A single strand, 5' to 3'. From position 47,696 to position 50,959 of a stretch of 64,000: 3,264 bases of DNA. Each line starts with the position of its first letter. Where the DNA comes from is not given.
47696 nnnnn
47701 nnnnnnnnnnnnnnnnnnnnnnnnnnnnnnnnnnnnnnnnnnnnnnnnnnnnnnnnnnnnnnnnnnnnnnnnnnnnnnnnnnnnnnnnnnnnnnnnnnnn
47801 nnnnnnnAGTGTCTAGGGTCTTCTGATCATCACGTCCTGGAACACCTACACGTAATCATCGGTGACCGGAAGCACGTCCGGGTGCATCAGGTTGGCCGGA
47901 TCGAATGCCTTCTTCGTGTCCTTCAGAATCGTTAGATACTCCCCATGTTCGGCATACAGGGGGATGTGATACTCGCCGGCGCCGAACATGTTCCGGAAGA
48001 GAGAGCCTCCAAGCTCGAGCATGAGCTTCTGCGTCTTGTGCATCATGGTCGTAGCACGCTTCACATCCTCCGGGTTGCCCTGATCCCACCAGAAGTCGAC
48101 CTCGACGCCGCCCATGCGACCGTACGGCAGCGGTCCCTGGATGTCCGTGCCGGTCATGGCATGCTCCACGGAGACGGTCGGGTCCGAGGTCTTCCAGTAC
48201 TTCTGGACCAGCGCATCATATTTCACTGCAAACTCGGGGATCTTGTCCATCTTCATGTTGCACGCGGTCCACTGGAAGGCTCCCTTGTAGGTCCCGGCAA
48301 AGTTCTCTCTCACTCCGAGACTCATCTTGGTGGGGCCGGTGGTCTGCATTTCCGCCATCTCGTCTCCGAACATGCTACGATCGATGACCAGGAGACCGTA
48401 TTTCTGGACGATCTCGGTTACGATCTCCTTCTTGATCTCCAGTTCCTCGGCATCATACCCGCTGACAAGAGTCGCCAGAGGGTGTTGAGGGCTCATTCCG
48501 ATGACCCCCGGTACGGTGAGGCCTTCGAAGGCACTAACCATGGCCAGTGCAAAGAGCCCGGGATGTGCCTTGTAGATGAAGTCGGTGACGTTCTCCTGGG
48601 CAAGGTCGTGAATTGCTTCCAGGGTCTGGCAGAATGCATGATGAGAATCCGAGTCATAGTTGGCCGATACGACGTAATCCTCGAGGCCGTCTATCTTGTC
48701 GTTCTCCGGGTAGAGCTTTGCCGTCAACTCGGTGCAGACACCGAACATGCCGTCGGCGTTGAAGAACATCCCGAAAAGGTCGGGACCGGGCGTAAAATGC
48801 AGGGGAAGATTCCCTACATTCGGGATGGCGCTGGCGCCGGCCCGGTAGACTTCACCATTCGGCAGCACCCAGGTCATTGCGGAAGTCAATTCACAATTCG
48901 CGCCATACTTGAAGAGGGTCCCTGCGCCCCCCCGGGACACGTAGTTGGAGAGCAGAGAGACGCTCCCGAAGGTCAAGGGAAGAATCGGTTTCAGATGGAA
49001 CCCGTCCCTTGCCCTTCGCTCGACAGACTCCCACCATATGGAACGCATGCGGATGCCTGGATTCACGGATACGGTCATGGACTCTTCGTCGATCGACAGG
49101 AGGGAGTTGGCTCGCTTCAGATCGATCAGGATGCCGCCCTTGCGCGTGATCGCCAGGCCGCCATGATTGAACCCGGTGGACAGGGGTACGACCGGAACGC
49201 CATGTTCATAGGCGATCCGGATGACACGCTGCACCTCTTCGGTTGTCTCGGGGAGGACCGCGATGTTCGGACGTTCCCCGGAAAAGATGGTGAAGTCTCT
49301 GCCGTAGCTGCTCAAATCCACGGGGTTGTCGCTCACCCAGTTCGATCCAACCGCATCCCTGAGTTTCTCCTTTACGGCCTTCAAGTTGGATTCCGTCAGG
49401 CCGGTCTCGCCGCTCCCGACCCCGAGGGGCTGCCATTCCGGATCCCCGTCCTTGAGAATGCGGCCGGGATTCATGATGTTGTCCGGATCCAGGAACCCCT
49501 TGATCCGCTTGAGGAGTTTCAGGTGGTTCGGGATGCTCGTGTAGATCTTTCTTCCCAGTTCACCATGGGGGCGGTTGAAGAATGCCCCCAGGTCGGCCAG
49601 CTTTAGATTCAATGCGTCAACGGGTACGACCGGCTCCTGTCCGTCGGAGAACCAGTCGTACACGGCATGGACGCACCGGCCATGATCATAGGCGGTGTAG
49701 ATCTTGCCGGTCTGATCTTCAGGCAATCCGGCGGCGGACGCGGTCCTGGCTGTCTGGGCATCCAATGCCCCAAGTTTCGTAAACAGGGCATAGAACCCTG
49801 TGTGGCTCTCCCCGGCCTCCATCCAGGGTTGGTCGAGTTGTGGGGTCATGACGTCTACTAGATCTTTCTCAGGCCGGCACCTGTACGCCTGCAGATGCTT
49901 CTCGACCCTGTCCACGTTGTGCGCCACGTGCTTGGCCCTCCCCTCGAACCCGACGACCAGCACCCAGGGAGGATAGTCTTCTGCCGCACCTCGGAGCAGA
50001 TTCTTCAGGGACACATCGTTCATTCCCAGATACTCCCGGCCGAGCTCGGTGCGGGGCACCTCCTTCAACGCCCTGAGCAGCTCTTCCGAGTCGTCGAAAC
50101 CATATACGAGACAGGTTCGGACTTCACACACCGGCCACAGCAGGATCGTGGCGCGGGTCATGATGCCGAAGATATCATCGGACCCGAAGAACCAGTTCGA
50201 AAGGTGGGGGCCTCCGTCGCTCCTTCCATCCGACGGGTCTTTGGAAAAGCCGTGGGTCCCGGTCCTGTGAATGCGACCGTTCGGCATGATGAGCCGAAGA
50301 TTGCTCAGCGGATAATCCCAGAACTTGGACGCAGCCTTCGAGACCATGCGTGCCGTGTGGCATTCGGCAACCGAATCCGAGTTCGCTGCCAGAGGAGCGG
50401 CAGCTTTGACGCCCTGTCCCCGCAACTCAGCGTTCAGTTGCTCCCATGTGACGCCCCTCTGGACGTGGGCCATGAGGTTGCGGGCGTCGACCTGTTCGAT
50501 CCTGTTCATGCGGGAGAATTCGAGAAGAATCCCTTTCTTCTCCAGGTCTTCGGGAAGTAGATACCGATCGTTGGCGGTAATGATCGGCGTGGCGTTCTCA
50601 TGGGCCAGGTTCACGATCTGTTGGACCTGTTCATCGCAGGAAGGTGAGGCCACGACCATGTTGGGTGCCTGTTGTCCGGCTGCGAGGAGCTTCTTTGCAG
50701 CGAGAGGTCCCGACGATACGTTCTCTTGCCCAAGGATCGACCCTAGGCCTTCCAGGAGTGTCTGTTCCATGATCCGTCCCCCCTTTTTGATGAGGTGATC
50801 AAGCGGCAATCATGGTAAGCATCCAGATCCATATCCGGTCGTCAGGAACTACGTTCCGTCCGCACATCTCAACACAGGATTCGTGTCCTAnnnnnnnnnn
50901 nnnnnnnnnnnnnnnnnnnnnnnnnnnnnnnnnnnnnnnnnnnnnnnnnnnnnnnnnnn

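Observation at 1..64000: Synthesis: candidate undescribed anaerobic pathway island for a lipophilic unsaturated or polycyclic compound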

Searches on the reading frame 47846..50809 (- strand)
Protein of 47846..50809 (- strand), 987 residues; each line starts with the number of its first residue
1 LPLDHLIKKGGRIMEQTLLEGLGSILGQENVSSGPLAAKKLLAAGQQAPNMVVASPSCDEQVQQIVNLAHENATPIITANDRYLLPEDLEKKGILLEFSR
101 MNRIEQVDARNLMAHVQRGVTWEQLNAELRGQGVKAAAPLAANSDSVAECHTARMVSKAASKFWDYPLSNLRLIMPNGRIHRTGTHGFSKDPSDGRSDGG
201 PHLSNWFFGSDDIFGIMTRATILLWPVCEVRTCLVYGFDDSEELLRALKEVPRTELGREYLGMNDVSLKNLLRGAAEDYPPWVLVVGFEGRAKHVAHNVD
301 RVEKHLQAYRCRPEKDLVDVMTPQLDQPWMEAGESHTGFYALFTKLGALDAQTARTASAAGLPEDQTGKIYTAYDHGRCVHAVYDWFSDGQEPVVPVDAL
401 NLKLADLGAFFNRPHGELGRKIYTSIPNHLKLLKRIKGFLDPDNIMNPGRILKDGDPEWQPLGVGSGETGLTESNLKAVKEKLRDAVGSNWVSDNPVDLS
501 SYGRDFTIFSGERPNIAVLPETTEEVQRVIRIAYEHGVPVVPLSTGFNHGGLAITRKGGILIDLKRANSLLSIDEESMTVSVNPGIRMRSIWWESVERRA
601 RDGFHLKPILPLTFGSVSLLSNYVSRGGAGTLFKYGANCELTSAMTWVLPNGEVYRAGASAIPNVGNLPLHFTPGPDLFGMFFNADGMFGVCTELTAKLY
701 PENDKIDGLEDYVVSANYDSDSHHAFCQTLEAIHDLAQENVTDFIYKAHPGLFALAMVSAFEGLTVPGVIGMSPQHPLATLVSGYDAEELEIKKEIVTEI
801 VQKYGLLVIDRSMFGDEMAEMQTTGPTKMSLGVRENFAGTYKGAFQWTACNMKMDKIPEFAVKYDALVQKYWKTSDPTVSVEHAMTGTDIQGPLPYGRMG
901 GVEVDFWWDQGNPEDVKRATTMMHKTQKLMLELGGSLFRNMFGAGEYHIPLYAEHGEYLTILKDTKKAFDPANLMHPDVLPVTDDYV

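Call 10: search_protein_families(library=pfam, proteins=[window:47846-50809:-])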
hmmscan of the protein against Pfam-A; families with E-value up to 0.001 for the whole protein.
window:47846-50809:- (987 aa): 3 families
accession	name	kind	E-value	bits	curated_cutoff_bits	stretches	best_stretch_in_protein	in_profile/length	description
PF01565.28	FAD_binding_4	-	1.1e-39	135.8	26.4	2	514-657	1-138/139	FAD binding domain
PF02913.24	FAD-oxidase_C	-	1e-14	55.3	21.2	1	779-978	62-246/248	FAD linked oxidases, C-terminal domain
PF17585.7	Phage_Arf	-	0.00078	19.8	27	0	54-78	14-38/47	Accessory recombination function protein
